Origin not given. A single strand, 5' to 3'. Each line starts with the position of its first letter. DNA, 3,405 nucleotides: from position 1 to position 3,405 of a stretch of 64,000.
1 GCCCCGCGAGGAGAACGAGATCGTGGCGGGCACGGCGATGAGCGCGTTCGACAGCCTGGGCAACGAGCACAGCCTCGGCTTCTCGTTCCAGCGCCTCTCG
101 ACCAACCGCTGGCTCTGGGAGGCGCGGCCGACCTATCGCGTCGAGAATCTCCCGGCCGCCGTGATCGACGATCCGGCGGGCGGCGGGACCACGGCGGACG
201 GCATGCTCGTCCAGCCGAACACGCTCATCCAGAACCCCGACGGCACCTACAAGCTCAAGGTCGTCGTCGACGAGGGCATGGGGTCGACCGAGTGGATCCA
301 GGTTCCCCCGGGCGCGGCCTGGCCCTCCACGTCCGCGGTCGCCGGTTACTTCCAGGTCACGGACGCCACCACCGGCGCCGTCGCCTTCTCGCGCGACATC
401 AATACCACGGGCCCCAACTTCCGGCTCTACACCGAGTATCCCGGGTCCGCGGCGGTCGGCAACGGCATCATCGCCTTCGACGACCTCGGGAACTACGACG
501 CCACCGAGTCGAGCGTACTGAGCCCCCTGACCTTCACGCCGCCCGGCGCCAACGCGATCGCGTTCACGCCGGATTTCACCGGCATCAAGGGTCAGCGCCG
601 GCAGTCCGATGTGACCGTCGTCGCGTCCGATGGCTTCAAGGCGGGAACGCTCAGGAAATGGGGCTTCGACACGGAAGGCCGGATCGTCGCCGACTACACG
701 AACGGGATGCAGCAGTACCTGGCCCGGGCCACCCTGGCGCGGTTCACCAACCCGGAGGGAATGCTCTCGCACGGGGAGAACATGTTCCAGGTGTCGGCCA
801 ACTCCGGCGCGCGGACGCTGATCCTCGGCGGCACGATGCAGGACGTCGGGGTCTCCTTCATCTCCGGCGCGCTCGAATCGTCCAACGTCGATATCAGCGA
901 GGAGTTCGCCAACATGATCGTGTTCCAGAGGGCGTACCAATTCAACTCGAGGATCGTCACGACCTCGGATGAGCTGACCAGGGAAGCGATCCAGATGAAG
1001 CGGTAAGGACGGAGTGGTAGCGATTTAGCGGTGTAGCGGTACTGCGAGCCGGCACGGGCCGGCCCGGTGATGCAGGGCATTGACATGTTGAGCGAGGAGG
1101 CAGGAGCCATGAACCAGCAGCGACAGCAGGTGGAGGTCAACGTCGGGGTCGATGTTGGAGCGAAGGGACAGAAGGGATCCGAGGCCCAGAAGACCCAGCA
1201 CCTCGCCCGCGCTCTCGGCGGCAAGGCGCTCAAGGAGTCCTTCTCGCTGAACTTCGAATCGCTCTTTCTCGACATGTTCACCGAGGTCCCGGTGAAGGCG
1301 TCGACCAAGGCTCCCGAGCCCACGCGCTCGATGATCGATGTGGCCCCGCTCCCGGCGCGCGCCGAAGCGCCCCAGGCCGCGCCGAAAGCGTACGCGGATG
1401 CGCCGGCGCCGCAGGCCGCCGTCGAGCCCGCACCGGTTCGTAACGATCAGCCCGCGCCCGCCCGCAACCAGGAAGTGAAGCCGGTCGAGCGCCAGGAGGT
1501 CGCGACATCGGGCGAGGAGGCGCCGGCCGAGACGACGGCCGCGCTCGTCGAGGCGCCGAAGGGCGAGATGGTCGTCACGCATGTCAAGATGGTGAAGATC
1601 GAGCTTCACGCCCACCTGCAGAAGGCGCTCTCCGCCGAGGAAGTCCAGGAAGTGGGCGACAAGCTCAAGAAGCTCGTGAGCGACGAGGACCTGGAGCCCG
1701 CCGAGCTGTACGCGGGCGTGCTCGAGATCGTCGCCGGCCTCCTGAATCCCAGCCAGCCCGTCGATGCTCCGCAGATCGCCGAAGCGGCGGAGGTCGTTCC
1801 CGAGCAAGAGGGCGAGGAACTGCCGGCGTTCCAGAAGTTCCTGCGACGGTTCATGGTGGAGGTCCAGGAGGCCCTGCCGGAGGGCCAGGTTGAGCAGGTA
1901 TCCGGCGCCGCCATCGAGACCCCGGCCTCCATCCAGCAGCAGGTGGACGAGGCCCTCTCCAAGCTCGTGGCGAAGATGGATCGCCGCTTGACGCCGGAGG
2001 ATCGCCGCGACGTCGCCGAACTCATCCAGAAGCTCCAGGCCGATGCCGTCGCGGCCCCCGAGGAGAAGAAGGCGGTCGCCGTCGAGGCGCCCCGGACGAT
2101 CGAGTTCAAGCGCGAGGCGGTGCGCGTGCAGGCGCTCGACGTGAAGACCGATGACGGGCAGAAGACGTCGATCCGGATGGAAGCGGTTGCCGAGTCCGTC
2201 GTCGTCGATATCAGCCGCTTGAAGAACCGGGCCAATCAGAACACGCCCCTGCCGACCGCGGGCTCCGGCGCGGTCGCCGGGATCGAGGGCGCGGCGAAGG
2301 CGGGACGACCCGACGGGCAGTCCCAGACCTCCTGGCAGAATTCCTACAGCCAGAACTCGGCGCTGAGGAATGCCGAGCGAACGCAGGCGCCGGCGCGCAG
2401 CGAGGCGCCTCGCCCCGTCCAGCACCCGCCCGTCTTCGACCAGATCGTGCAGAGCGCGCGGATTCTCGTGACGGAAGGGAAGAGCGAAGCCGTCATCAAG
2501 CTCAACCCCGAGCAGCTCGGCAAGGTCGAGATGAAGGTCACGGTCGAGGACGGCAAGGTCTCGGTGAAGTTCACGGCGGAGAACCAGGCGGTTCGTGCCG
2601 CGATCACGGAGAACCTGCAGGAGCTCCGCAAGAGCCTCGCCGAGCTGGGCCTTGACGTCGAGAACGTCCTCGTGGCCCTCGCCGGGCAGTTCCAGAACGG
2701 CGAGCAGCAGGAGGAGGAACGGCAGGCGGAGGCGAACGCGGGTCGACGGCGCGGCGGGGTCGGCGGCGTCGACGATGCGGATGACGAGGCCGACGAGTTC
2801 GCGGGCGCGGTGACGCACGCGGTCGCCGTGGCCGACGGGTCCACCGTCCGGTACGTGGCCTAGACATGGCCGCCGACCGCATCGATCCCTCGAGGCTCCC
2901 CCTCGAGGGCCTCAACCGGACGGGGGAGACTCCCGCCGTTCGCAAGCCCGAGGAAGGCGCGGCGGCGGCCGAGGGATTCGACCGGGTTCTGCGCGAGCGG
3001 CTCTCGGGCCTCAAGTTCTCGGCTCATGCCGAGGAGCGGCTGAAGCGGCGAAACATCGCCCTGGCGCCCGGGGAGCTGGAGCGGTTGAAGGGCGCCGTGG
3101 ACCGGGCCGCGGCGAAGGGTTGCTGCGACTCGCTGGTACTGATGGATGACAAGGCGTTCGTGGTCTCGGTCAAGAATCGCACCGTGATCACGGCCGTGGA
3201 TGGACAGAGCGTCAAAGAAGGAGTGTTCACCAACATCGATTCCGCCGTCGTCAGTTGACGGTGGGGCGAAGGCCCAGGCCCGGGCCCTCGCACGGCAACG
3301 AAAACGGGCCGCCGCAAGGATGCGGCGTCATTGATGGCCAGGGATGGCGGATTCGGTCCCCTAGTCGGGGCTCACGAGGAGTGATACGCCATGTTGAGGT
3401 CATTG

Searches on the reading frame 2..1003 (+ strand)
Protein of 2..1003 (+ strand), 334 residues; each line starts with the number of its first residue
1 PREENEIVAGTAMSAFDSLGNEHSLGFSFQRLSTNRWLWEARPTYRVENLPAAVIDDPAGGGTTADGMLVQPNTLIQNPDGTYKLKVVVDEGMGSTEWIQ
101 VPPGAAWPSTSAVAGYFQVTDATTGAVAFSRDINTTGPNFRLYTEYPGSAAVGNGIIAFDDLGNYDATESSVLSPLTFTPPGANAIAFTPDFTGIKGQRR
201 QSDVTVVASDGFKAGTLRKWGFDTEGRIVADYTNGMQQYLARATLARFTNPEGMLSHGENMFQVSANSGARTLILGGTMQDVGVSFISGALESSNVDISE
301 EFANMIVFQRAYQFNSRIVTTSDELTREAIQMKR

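Call 13: search_protein_families(library=pfam, proteins=[window:2-1003:+], max_evalue=0.001)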
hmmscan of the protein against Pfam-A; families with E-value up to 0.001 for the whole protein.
window:2-1003:+ (334 aa): 2 families
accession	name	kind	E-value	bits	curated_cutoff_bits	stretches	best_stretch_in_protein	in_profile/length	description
PF06429.18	Flg_bbr_C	-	3e-17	62.3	23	1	288-332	2-46/46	Flagellar basal body rod FlgEFG protein C-terminal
PF07559.19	FlgE_D2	-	4.6e-08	34.1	22.7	1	6-212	19-142/142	Flagellar basal body protein FlaE D2 domain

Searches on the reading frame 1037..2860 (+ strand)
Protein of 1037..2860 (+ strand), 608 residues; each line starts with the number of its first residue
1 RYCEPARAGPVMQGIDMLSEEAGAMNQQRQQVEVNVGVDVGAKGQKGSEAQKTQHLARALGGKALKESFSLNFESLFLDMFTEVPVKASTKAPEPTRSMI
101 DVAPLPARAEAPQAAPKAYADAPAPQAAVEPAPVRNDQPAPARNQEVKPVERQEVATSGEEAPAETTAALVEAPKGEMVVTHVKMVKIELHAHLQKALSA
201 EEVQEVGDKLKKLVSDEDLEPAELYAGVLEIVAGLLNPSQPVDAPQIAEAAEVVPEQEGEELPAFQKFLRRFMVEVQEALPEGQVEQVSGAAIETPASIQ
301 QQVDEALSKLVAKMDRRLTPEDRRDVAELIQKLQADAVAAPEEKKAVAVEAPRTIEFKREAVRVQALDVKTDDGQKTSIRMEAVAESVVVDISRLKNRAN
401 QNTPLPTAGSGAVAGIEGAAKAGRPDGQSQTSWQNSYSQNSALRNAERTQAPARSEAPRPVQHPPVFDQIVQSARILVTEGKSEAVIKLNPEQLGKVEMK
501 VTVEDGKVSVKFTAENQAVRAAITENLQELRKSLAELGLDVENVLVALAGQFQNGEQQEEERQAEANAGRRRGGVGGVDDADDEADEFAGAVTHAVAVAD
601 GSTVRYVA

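Call 13: search_protein_families(library=pfam, proteins=[window:1037-2860:+], max_evalue=0.001)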
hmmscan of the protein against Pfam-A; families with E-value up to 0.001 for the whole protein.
window:1037-2860:+ (608 aa): 1 family
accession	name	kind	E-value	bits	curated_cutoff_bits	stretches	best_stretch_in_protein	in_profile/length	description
PF02120.21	Flg_hook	-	1.5e-21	76.4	29.8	1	478-553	8-83/85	Flagellar hook-length control protein FliK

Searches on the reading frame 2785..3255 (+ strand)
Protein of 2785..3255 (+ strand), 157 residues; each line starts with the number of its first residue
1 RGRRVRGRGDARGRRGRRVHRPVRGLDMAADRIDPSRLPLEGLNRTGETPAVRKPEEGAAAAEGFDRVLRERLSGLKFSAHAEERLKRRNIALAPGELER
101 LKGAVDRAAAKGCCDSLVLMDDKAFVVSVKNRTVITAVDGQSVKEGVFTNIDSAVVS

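Call 13: search_protein_families(library=pfam, proteins=[window:2785-3255:+], max_evalue=0.001)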
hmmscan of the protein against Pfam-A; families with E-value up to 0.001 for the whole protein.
window:2785-3255:+ (157 aa): 1 family
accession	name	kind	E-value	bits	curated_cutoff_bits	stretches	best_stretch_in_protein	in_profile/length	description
PF12611.13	Flagellar_put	-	2e-10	40.7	21.1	1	133-156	1-24/24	Putative flagellar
